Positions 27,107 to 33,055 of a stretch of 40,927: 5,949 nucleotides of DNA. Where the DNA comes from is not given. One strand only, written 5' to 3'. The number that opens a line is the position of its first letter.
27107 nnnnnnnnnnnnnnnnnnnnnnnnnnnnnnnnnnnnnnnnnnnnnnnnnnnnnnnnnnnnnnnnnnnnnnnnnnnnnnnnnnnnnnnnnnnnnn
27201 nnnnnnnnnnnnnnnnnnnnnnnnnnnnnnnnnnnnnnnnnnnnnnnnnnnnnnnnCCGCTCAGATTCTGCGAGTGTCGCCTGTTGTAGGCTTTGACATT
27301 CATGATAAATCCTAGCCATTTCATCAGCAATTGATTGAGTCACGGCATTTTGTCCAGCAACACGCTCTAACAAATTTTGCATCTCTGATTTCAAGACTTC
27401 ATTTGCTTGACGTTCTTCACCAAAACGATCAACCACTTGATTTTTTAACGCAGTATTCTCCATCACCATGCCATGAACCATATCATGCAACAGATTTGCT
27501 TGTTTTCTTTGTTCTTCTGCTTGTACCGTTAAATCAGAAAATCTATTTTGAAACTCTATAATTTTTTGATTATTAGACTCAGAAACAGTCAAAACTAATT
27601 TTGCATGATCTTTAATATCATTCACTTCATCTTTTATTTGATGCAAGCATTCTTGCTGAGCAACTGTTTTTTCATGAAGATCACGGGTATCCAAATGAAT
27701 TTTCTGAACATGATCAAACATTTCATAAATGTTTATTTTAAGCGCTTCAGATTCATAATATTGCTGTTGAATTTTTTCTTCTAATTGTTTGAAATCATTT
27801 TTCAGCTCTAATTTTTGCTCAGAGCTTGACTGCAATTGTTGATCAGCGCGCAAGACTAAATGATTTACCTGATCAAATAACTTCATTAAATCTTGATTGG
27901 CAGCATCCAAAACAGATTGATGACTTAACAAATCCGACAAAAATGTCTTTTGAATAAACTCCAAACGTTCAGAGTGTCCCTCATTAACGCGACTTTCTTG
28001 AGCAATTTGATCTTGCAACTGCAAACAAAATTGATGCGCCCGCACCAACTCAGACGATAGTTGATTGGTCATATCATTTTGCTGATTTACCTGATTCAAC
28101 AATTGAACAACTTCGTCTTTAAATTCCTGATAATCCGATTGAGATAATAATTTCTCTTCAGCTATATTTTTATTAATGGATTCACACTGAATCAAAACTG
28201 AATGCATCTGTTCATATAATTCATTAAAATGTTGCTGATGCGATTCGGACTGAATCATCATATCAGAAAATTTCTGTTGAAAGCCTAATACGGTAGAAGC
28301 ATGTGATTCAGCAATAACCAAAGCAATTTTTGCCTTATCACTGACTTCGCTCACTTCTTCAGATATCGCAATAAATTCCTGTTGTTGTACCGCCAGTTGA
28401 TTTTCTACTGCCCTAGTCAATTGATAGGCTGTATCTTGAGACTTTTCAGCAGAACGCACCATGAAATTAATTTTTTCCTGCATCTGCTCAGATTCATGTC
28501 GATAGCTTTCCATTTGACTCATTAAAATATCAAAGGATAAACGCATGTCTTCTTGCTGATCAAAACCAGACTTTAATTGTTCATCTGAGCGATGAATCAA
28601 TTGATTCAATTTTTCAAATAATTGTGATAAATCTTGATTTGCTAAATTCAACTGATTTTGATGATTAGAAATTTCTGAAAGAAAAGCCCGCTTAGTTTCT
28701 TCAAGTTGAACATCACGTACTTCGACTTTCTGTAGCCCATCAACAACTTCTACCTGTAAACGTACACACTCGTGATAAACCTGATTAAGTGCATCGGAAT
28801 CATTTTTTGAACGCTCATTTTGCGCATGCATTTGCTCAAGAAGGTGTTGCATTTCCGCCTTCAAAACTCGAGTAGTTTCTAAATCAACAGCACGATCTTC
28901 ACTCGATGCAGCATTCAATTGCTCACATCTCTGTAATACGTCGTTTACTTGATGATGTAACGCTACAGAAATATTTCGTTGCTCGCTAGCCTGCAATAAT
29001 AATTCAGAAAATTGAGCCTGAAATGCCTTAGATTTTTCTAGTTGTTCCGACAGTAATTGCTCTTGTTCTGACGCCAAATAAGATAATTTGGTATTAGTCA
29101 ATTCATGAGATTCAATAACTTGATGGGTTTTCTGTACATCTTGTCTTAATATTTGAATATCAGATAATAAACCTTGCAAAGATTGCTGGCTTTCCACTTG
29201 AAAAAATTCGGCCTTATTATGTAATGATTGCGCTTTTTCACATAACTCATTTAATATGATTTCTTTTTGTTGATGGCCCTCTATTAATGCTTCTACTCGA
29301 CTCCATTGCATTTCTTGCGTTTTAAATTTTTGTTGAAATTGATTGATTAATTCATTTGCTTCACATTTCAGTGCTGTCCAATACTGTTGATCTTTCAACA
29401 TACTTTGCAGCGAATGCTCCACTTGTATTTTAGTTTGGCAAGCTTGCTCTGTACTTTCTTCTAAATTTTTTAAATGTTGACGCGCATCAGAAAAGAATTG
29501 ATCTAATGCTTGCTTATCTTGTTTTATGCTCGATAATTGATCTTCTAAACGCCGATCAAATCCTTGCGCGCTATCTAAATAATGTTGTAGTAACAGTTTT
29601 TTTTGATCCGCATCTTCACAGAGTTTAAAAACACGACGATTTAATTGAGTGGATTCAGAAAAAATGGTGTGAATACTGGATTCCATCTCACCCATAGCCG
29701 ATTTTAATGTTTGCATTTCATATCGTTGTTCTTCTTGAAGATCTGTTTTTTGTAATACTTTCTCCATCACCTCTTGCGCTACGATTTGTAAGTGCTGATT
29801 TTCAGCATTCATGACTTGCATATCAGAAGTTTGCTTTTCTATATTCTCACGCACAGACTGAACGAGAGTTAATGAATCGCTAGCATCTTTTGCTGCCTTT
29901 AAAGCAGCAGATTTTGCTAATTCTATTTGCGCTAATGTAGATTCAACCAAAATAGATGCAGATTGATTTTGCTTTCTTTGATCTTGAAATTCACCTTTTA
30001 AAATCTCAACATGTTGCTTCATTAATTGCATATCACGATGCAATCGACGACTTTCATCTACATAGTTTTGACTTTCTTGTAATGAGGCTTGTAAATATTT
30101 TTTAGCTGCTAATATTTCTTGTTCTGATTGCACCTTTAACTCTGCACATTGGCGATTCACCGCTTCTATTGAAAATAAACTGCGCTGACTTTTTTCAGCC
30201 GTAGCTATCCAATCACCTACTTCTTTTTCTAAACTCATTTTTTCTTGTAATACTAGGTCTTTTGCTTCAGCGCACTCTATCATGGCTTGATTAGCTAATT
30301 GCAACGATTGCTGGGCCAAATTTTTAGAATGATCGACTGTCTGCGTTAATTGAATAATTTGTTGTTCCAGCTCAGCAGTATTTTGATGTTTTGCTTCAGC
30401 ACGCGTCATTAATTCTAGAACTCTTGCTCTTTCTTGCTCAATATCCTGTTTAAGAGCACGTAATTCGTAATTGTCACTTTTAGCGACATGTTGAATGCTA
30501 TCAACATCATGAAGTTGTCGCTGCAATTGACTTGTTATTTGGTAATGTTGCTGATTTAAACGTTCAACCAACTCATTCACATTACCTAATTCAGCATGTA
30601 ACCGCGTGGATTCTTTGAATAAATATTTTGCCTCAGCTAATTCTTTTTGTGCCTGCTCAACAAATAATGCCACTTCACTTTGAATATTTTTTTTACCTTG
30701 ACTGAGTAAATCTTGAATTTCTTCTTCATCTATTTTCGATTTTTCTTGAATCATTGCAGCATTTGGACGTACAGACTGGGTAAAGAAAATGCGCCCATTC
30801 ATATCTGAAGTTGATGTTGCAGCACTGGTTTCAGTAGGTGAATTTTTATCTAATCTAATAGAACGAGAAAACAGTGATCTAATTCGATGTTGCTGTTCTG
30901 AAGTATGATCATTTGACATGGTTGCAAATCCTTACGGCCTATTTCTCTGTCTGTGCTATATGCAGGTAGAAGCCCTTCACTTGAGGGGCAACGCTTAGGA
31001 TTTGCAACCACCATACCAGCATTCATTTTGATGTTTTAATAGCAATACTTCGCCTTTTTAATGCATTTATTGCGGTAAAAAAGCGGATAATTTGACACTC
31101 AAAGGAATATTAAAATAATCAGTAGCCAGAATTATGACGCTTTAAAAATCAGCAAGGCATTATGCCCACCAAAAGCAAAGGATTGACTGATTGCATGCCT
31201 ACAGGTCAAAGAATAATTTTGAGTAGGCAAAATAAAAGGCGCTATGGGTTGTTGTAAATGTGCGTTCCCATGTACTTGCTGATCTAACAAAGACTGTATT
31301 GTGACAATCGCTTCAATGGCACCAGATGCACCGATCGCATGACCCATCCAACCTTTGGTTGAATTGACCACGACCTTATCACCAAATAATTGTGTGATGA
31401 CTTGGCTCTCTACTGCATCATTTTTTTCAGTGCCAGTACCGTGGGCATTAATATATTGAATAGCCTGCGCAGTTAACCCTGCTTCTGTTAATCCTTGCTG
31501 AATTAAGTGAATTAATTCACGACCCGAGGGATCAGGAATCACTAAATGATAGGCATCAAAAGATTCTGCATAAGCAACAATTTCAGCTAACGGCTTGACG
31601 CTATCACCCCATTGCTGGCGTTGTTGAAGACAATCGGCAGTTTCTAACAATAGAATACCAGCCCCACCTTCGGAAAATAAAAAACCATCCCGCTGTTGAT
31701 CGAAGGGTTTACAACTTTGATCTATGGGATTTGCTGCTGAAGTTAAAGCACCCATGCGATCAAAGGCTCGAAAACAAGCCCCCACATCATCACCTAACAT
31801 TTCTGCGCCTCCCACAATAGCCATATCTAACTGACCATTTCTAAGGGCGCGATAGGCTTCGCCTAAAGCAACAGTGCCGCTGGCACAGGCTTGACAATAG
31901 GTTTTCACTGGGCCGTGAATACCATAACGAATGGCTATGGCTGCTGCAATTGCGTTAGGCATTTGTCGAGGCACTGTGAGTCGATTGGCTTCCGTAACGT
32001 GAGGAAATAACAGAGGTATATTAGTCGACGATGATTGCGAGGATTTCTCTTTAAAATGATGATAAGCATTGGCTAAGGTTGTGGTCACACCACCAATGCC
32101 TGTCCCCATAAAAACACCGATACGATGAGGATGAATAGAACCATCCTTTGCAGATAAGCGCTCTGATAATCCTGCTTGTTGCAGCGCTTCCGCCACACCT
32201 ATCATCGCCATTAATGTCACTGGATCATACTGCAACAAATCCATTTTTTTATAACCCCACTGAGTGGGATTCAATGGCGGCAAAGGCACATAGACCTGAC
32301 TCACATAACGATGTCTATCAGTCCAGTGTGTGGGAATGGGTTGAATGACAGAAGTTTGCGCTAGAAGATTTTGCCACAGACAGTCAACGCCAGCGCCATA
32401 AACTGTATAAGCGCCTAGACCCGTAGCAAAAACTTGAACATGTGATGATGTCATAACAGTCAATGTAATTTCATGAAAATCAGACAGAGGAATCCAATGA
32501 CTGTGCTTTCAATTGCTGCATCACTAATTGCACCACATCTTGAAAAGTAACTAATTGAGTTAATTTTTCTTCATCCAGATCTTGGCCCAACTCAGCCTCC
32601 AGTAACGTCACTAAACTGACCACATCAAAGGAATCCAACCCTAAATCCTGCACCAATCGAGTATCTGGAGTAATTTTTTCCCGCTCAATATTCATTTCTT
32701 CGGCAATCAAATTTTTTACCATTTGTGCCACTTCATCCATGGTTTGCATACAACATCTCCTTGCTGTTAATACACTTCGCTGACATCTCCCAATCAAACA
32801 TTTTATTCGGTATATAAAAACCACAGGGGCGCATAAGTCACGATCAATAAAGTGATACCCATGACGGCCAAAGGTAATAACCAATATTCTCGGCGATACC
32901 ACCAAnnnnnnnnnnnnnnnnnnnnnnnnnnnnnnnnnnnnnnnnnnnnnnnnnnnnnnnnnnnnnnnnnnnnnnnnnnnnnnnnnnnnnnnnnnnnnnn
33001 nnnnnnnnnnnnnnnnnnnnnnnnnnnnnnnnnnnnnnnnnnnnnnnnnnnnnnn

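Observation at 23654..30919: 2421-aa tail-anchored coiled-coil giant with golgin-like architecture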

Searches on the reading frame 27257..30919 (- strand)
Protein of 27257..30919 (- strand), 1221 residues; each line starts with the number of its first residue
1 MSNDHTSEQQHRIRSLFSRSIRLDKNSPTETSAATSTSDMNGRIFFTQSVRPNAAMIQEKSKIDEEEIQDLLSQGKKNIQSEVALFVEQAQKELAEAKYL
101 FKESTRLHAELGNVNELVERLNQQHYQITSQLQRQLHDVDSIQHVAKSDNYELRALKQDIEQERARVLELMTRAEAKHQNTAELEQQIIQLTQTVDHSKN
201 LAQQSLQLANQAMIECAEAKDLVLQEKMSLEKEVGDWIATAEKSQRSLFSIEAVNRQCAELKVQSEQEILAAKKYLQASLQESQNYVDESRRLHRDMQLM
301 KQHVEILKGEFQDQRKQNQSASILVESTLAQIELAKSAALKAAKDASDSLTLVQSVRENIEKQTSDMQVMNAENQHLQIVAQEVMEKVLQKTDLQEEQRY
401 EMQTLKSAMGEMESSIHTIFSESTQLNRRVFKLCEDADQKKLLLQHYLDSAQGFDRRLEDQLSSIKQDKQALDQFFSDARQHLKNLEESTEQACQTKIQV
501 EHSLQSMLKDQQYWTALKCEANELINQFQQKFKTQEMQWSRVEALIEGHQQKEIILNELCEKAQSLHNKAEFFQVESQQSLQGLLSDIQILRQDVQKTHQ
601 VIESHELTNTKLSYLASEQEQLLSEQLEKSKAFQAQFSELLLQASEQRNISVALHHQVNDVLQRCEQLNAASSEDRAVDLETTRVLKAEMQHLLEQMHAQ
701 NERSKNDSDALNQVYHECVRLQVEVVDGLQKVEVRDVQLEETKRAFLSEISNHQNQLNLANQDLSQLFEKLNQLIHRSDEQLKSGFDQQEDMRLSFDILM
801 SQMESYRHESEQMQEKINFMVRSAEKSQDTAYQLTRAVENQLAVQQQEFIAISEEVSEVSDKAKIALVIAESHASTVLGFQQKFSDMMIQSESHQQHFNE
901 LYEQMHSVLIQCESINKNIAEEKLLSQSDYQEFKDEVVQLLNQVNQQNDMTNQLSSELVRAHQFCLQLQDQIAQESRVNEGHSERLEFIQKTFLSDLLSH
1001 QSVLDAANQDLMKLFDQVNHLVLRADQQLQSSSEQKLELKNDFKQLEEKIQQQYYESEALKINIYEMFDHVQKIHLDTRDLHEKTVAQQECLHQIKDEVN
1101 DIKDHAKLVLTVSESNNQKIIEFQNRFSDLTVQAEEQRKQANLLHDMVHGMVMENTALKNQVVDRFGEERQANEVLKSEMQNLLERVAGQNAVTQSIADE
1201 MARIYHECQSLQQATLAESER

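Call 74: search_dna_similar(query=window:27257-30919:-, collection=plasmids, mode=protein, max_evalue=0.001)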
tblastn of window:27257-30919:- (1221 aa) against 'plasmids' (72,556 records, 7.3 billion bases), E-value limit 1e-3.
No match.

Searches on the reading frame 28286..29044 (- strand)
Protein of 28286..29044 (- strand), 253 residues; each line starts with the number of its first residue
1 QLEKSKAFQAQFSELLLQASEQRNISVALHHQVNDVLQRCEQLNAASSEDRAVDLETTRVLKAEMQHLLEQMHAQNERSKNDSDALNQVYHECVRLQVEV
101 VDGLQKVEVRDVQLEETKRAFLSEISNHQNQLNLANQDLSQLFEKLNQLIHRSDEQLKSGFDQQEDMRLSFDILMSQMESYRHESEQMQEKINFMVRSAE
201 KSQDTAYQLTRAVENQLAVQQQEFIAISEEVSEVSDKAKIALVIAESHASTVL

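Call 38: predict_structure(alignment_id=A1)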
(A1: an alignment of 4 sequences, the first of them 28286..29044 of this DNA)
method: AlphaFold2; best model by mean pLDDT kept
length: 253 residues; sequences in the alignment: 4
mean_pLDDT: 77.9   pTM: 0.31
mean pLDDT of the five models: 77.9, 71.2, 65.7, 62.3, 56.9
residues with pLDDT >= 90: 1; 70-90: 214; 50-70: 34; < 50: 4
segments of 3 or more residues with pLDDT < 50: none
pLDDT, mean of each block of 10 residues (from residue 1): 57 74 79 85 77 75 82 83 82 76 55 71 77 77 75 78 84 85 85 81 82 86 88 86 75 56
secondary structure, 60 per line:
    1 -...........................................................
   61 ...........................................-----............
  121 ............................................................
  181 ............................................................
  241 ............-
elements in order: H2-103 H109-252

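Call 50: find_homologous_proteins(query=A1, max_evalue=0.01)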
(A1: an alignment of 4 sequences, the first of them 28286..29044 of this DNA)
Query A1 (4 sequences): 2667 candidates shared short words with the query, none scored E <= 0.01.
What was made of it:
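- Tried and rejected: The repeat profile (call 50).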

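Call 62: fold_search(model_id=the predicted structure, library=pdb)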
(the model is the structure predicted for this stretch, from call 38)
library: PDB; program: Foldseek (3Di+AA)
matches with E <= 10: 5; with E <= 0.001: 0
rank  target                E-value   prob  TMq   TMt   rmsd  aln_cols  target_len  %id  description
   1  3cp1                  5.5e+00  0.14  0.23  0.68   2.7        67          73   21  Structure of a longer thermalstable core domain of HIV-1 gp41 containing the enfuvirtide resistance mutation N43D (released 2008-06-17)
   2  7cg4_a                7.7e+00  0.03  0.13  0.35   7.1        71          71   21  Cryo-EM structure of the flagellar export apparatus with FliE from Salmonella (released 2021-04-28)
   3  2dq0_A                8.3e+00  0.11  0.25  0.14   2.1        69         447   17  Crystal structure of seryl-tRNA synthetase from Pyrococcus horikoshii complexed with a seryl-adenylate analog (released 2007-06-05)
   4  3cyo                  8.3e+00  0.10  0.23  0.68   2.7        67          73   21  Structure of a longer thermalstable core domain of HIV-1 GP41 containing the enfuvirtide resistance mutation N43D and co (released 2008-06-17)
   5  8j07_8A               9.8e+00  0.09  0.37  0.45   3.7       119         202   15  96nm repeat of human respiratory doublet microtubule and associated axonemal complexes (released 2023-07-26)
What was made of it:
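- Tried and rejected: Foldseek of the repeat model against PDB: best E 5.5 (call 62).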

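Call 75: search_solved_structures(query=A1, max_evalue=1)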
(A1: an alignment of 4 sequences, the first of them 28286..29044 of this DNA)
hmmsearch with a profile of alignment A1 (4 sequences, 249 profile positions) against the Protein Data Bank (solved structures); distinct sequences matched with E-value up to 1: 9.
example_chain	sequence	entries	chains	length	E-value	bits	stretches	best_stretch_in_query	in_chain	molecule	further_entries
2efk_A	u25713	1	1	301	0.035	16.6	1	151-217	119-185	Cdc42-interacting protein 4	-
6y4r_A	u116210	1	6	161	0.053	16.1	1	57-103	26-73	DotU family type IV/VI secretion system protein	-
6jfv_B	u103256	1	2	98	0.054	16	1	71-151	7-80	Keratin, type II cytoskeletal 5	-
5aps_A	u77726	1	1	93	0.057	16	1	169-231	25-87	GENERAL CONTROL PROTEIN GCN4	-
3tnu_B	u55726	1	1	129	0.12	14.9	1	63-151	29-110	Keratin, type II cytoskeletal 5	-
1yo7_A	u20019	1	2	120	0.16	14.5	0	18-74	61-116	Regulatory protein rop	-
5cwc_A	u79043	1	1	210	0.17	14.4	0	160-225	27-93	Designed helical repeat protein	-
1nkd_A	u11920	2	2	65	0.47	13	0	126-157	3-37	ROP | ROP PROTEIN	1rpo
5cwg_A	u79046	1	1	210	0.59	12.6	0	158-225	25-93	Designed helical repeat protein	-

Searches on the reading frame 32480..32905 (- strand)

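Call 18: search_protein_families(library=pfam, proteins=[window:32480-32905:-], max_evalue=0.001)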
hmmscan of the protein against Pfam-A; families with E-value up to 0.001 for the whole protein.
window:32480-32905:- (141 aa): 2 families
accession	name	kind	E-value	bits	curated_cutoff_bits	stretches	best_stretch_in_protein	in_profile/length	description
PF00550.31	PP-binding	-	8.7e-12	45.6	20.8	1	63-128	3-67/67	Phosphopantetheine attachment site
PF23297.2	ACP_SdgA_C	-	6.8e-07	29.7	27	1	55-136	7-87/95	Highly reducing polyketide synthase sdgA, C-terminal ACP domain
